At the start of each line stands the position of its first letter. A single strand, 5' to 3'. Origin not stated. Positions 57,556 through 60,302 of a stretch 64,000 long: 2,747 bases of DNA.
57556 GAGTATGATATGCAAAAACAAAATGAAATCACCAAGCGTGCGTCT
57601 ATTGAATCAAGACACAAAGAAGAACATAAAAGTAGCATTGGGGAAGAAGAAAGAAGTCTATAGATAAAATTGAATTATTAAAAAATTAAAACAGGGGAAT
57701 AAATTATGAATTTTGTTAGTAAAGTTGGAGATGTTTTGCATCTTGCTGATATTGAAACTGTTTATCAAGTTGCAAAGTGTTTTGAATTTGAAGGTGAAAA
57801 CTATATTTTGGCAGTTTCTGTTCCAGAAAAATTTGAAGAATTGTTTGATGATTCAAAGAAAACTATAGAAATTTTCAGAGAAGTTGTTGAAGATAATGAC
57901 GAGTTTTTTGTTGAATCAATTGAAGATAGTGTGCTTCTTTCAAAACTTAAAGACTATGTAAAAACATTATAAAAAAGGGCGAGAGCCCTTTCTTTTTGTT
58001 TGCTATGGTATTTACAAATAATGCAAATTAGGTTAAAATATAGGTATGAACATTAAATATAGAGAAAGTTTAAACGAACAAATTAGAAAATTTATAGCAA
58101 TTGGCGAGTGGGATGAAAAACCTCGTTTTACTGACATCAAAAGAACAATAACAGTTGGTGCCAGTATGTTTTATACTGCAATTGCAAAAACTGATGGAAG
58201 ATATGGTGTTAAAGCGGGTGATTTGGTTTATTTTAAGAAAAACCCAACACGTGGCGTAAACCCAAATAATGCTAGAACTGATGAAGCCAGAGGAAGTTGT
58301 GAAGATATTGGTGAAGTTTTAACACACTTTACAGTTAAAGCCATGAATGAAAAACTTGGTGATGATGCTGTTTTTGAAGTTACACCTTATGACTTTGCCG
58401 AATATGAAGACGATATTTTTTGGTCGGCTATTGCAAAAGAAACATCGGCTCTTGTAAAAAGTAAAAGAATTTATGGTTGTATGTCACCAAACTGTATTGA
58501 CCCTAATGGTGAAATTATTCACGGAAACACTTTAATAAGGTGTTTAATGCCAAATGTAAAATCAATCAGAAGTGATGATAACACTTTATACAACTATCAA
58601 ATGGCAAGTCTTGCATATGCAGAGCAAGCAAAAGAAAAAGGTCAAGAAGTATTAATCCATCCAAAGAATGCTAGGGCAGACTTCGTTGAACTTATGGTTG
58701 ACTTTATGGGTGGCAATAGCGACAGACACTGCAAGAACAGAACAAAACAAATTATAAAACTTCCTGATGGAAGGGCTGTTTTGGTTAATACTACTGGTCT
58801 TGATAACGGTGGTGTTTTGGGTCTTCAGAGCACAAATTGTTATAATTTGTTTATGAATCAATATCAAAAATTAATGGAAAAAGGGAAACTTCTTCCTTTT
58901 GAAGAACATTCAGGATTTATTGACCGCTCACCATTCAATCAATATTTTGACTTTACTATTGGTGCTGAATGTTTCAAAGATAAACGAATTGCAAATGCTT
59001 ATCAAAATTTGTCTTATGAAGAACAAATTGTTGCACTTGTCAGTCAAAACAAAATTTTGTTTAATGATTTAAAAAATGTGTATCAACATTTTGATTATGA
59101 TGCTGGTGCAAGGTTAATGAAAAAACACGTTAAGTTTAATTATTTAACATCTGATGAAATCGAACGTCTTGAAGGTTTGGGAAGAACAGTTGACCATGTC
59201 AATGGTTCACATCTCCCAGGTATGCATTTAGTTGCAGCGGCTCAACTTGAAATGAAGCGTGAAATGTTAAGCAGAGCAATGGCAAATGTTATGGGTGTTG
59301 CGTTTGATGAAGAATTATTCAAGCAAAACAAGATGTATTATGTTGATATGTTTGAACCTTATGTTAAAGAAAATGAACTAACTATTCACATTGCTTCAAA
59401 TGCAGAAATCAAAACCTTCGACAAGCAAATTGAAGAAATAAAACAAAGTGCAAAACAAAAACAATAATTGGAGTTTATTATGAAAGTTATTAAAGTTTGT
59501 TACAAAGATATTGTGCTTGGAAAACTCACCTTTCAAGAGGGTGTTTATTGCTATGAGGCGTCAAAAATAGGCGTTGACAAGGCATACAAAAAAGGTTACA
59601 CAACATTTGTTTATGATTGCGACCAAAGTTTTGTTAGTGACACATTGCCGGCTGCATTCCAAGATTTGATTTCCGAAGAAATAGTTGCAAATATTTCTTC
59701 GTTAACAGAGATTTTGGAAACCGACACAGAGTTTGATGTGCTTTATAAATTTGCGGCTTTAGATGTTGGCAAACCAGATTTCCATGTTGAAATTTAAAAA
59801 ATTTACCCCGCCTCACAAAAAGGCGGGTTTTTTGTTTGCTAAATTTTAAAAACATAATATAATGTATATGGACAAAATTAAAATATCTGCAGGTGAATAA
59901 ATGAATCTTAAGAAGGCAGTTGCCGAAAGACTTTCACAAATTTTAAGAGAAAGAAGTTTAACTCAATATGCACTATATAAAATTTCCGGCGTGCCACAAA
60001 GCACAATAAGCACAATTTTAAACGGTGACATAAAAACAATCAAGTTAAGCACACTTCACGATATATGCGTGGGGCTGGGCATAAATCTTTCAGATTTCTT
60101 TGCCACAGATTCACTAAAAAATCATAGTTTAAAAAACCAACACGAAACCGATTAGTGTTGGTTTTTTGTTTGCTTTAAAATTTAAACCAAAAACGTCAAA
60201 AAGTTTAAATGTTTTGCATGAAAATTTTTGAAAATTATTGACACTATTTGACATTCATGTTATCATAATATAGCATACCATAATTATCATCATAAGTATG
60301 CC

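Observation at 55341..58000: Tandemly duplicated two-gene cassette: helical protein with a buried hydrophobic hairpin plus a small DUF1292-like partner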

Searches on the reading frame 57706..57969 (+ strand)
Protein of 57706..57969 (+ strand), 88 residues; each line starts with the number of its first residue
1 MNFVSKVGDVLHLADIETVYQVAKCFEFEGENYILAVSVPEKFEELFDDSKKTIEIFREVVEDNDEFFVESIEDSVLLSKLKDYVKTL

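Call 3: search_protein_families(library=pfam, proteins=[window:57706-57969:+], max_evalue=1)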
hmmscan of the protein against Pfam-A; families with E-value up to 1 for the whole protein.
window:57706-57969:+ (88 aa): 1 family
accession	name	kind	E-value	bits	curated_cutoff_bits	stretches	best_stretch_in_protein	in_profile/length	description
PF06949.16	DUF1292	-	8.5e-05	23.8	24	1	17-87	5-72/75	Protein of unknown function (DUF1292)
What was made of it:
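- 57706..57972 (+): B2: 88 aa, very acidic (pI 4.27, charge -12), the DUF1292-like partner of A2. PF06949 at 23.8 bits against a cut-off of 24, E=8.5e-5 (call 3).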

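Call 4: search_protein_families(library=ncbifam, proteins=[window:57706-57969:+], max_evalue=1)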
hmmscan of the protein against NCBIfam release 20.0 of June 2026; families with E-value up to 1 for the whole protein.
window:57706-57969:+ (88 aa): 0 families

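Call 11: search_protein_families(library=phrogs, proteins=[window:57706-57969:+], max_evalue=0.1)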
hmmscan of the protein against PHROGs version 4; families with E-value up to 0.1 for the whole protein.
window:57706-57969:+ (88 aa): 0 families

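Call 12: search_protein_families(library=padloc, proteins=[window:57706-57969:+], max_evalue=0.1)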
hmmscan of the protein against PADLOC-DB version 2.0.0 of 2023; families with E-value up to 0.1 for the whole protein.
window:57706-57969:+ (88 aa): 0 families

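Call 20: search_solved_structures(query=window:57706-57969:+, max_evalue=10)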
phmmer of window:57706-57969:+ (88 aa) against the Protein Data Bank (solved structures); distinct sequences matched with E-value up to 10: 3.
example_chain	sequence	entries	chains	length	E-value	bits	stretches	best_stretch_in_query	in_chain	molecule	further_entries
3csx_A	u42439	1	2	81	0.19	15.4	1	24-61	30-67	Putative uncharacterized protein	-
2yk0_A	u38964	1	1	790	1.1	12.9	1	27-77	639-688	ERYTHROCYTE MEMBRANE PROTEIN 1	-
7upo_A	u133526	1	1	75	3.4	11.4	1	40-85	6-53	DHT03 protein A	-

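Call 25: find_homologous_proteins(query=A2, max_evalue=0.01)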
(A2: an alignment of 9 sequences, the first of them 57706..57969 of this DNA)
Query A2 (9 sequences) (88 aa, profile of the alignment): 8 proteins with E <= 0.01 among 67 candidates.
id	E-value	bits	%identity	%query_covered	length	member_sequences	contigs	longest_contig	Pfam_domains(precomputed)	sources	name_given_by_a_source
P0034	7.2e-42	160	99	100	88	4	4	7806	-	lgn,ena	-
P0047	5.7e-41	157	93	100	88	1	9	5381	-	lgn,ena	-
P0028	6.7e-38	147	36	98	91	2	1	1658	-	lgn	-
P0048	1.6e-37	146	35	98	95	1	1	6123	-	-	-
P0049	6.6e-37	144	35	92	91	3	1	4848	-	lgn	-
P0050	2.1e-36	142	34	98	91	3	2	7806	-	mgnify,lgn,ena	mgnify:CR=1 FL=1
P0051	1.1e-26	111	40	74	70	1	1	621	-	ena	-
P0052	3.4e-23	100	55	97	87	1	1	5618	-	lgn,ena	-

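Call 26: search_protein_families(library=pfam, alignment_id=A2, max_evalue=1)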
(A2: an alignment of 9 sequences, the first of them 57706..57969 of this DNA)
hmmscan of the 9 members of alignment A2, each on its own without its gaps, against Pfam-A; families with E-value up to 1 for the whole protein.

A. member 1, window:57706-57969:+ (88 aa): 1 family
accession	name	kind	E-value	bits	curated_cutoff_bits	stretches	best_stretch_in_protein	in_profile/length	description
PF06949.16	DUF1292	-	8.5e-05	23.8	24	1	17-87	5-72/75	Protein of unknown function (DUF1292)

B. families by the number of members that match (of 9 scanned): 3 families
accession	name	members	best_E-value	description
PF06949.16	DUF1292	6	1.4e-05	Protein of unknown function (DUF1292)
PF20376.4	DUF6671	1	0.012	Domain of unknown function (DUF6671)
PF07288.16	RpoY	1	0.096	RNA polymerase epsilon subunit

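Call 27: find_encoding_contigs(protein=P0052, flank=10000, max_places=4)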
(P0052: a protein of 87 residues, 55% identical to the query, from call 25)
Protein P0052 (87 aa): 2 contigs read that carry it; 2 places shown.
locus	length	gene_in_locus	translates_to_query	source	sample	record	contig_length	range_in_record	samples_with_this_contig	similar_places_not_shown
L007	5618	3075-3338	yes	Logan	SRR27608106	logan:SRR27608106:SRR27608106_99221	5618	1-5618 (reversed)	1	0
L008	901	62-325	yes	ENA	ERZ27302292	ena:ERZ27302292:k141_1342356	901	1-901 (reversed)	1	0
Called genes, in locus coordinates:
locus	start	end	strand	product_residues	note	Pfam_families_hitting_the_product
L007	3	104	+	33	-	?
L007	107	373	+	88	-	-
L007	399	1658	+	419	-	-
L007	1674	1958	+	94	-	-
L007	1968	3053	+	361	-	-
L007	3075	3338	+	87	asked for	-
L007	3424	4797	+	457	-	-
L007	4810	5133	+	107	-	-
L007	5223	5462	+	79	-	PF13443:HTH_26, PF01381:HTH_3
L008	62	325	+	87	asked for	-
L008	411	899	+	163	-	?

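Call 65: search_protein_families(library=pfam, alignment_id=A6, max_evalue=1)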
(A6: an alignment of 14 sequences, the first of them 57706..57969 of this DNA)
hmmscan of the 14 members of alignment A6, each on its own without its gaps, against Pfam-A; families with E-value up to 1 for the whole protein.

A. member 1, window:57706-57969:+ (88 aa): 1 family
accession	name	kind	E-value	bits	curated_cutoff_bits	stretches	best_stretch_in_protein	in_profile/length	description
PF06949.16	DUF1292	-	8.5e-05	23.8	24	1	17-87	5-72/75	Protein of unknown function (DUF1292)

B. families by the number of members that match (of 14 scanned): 11 families
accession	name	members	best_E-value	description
PF06949.16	DUF1292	10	1.4e-05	Protein of unknown function (DUF1292)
PF06552.18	TOM20_plant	1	0.024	Plant specific mitochondrial import receptor subunit TOM20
PF16497.10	MHC_I_3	1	0.026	MHC-I family domain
PF05728.18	UPF0227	1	0.031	Uncharacterised protein family (UPF0227)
PF21523.3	ParM_N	1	0.037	Plasmid segregation protein ParM, C-terminal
PF00717.28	Peptidase_S24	1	0.071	Peptidase S24-like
PF09378.16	HAS-barrel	1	0.082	HAS barrel domain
PF03850.20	Tfb4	1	0.09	Transcription factor Tfb4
PF07288.16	RpoY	1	0.096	RNA polymerase epsilon subunit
PF21975.1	ASNSD1-SEP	1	0.12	ASNSD1 upstream open reading frame protein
PF25827.1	TVHS-like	1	0.13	Tepsin VHS/ENTH-like domain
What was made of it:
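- On DUF1292 (PF06949), for B1 and B2: 10 of 14 diverse B proteins match at E<1, best 1.4e-5 (call 65).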

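Call 66: search_solved_structures(query=A6, max_evalue=10, show_alignments=2)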
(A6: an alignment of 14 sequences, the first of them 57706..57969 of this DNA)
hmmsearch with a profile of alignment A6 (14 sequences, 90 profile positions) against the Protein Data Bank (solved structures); distinct sequences matched with E-value up to 10: 9.
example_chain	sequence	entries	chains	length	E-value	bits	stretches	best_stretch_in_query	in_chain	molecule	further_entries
2o1t_A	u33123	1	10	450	0.1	16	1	8-87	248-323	Endoplasmin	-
1rzs_A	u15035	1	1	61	0.41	14.1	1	41-75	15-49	Regulatory protein cro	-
6r2m_A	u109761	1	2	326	0.46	13.9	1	2-50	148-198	Glycoside transferase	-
2o1u_A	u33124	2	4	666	0.73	13.3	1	8-87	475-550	Endoplasmin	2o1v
1zjr_A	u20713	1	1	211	0.91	13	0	25-60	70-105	tRNA (Guanosine-2'-O-)-methyltransferase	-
8hm3_B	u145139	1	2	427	1.1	12.7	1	19-57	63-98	Peptidylprolyl isomerase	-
8hm4_A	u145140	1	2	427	1.1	12.7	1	19-57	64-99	Peptidylprolyl isomerase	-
4v17_A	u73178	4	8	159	1.5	12.3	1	28-88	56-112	CARBOHYDRATE BINDING MODULE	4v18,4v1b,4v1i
2hz8_A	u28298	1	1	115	4.3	10.8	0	40-88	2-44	De novo designed diiron protein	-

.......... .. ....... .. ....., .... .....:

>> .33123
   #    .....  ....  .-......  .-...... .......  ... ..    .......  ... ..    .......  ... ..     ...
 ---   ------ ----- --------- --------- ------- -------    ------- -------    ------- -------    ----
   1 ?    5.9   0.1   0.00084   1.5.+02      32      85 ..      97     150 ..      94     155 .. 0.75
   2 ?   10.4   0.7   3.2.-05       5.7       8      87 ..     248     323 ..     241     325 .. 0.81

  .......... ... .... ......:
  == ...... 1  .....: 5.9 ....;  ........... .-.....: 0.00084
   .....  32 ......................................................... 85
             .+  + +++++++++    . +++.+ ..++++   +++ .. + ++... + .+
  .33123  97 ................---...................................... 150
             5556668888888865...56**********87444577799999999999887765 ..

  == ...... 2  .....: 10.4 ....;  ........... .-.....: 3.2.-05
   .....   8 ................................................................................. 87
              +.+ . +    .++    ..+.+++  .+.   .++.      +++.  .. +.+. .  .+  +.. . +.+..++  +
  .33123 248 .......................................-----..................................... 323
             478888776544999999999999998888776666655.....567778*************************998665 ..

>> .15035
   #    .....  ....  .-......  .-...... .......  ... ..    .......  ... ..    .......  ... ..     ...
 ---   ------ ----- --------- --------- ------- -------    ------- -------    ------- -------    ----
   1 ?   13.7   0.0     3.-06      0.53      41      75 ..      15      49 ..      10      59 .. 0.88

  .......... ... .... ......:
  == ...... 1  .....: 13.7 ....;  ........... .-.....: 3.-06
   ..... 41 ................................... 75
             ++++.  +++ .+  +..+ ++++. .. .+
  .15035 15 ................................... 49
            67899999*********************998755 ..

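Call 85: search_dna_similar(query=window:57706-57969:+, collection=phages, mode=protein, max_evalue=0.01, max_rows=10)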
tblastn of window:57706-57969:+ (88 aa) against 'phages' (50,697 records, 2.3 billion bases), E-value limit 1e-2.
No match.

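Call 86: search_dna_similar(query=window:57706-57969:+, collection=plasmids, mode=protein, max_evalue=0.01, max_rows=10)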
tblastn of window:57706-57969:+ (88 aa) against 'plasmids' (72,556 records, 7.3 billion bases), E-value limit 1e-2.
No match.

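Call 94: search_protein_families(library=padloc, proteins=[L007:3424-4794:+, L007:4810-5130:+], max_evalue=0.01)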
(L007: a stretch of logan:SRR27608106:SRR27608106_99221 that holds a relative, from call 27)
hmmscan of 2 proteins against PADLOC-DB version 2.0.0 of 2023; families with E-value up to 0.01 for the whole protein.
L007:3424-4794:+ (457 aa): 3 families
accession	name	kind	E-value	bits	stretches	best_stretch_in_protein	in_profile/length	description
PDLC04340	PDC-M03A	-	2.9e-05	21.7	1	101-277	53-191/280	-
PDLC04342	PDC-M03A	-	0.00024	18.8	1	141-231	81-170/299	-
PDLC04344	PDC-M03A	-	0.0048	14.4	1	141-231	76-169/305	-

L007:4810-5130:+ (107 aa): 0 families

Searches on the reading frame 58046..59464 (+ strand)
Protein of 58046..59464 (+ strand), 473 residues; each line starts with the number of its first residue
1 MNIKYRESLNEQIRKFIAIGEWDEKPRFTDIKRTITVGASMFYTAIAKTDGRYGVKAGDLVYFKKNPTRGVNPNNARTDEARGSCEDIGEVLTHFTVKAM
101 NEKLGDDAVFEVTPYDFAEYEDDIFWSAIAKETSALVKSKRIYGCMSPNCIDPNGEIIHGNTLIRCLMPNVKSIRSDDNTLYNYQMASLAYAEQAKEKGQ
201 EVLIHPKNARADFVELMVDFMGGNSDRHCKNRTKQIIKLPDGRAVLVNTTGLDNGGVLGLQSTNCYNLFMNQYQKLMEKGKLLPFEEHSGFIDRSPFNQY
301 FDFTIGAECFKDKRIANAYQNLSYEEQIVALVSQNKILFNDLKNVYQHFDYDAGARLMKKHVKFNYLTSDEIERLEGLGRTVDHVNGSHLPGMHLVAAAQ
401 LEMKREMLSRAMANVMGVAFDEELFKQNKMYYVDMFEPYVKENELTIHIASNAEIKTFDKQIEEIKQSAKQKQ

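Call 3: search_protein_families(library=pfam, proteins=[window:58046-59464:+], max_evalue=1)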
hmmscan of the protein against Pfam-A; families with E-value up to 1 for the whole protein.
window:58046-59464:+ (473 aa): 1 family
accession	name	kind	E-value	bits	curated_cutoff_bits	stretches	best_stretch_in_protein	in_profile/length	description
PF04798.17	Baculo_19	-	0.12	12.6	25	0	326-379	37-90/143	Baculovirus 19 kDa protein conserved region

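Call 4: search_protein_families(library=ncbifam, proteins=[window:58046-59464:+], max_evalue=1)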
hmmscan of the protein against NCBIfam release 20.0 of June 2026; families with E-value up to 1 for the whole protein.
window:58046-59464:+ (473 aa): 0 families

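Call 11: search_protein_families(library=phrogs, proteins=[window:58046-59464:+], max_evalue=0.1)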
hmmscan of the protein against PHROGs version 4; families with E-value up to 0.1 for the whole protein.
window:58046-59464:+ (473 aa): 2 families
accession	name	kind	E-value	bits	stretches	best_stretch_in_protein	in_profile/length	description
phrog_620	-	DNA, RNA and nucleotide metabolism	0.057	14.5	0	132-167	31-66/217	ParB-like partition protein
phrog_26266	-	unknown function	0.092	13.9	0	189-233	48-94/110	-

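Call 12: search_protein_families(library=padloc, proteins=[window:58046-59464:+], max_evalue=0.1)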
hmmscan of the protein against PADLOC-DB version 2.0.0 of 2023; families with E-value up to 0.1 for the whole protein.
window:58046-59464:+ (473 aa): 4 families
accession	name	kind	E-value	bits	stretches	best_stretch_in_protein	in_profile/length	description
PDLC04344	PDC-M03A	-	2.4e-06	25.3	1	136-231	71-169/305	-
PDLC04340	PDC-M03A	-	0.00045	17.8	1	103-231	55-149/280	-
PDLC04342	PDC-M03A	-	0.00064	17.4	1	138-286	78-226/299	-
PDLC04339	PDC-M03A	-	0.0028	15.1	1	141-231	75-156/293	-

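Call 81: search_solved_structures(query=window:58046-59464:+, max_evalue=10, show_alignments=1)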
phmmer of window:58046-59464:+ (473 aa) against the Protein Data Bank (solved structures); distinct sequences matched with E-value up to 10: 1.
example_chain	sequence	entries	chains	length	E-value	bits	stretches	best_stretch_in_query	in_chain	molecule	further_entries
4i3t_A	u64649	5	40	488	1.3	10.9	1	192-301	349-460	Aldehyde dehydrogenase (NAD+)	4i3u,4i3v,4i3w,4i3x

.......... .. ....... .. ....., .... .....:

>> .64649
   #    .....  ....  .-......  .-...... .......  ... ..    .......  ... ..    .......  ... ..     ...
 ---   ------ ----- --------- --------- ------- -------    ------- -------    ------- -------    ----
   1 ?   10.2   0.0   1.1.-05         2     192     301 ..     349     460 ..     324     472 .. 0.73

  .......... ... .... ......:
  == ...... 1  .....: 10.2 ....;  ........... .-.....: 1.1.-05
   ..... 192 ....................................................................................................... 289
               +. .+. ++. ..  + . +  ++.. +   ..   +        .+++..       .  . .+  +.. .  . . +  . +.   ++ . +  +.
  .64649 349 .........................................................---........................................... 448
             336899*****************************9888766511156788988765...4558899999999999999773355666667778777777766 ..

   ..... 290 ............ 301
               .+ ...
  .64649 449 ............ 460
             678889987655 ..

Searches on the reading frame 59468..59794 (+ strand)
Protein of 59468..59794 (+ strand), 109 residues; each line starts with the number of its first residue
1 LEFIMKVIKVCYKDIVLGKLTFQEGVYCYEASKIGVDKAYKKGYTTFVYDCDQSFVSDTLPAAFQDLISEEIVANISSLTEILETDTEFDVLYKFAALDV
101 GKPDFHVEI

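Call 3: search_protein_families(library=pfam, proteins=[window:59468-59794:+], max_evalue=1)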
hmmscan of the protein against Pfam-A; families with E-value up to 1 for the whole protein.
window:59468-59794:+ (109 aa): 0 families

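Call 4: search_protein_families(library=ncbifam, proteins=[window:59468-59794:+], max_evalue=1)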
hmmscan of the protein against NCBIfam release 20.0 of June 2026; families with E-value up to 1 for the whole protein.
window:59468-59794:+ (109 aa): 0 families

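Call 11: search_protein_families(library=phrogs, proteins=[window:59468-59794:+], max_evalue=0.1)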
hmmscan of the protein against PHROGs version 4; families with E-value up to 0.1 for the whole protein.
window:59468-59794:+ (109 aa): 0 families

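Call 12: search_protein_families(library=padloc, proteins=[window:59468-59794:+], max_evalue=0.1)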
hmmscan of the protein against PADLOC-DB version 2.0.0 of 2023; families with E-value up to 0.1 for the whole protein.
window:59468-59794:+ (109 aa): 1 family
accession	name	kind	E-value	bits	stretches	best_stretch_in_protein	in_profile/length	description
PDLC04352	PDC-M03B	-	0.0028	15.2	1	15-80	21-92/250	-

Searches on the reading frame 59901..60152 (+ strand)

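Call 3: search_protein_families(library=pfam, proteins=[window:59901-60152:+], max_evalue=1)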
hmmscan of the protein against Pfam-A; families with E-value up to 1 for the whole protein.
window:59901-60152:+ (84 aa): 11 families
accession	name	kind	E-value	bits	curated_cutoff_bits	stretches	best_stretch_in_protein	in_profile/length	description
PF13443.12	HTH_26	-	9.5e-13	48.6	22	1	10-68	1-59/63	Cro/C1-type HTH DNA-binding domain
PF01381.28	HTH_3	-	1.3e-07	31.9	23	1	13-66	3-55/55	Helix-turn-helix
PF13744.12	HTH_37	-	2.1e-07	31.1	27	1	1-63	13-75/80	Helix-turn-helix domain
PF12844.13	HTH_19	-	0.0001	22.6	30.2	1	9-68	2-60/64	Helix-turn-helix domain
PF13560.12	HTH_31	-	0.00018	22.2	27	1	13-61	8-56/64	Helix-turn-helix domain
PF01978.25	TrmB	-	0.014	15.6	25.6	1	3-41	6-44/68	Sugar-specific transcriptional regulator TrmB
PF06017.19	Myosin_TH1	-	0.047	13.8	31.1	1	20-66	61-116/185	Unconventional myosin tail, actin- and lipid-binding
PF04322.17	DUF473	-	0.096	13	25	1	26-66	4-44/118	Protein of unknown function (DUF473)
PF20317.4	HTH_60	-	0.1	13.4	24.1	1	5-51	4-50/140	Helix-turn-helix domain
PF12802.13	MarR_2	-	0.1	13.2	27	1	11-41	11-42/61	MarR family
PF04225.17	LysM_OapA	-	0.16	12.6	22.3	1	8-50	10-54/85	Opacity-associated protein A LysM-like domain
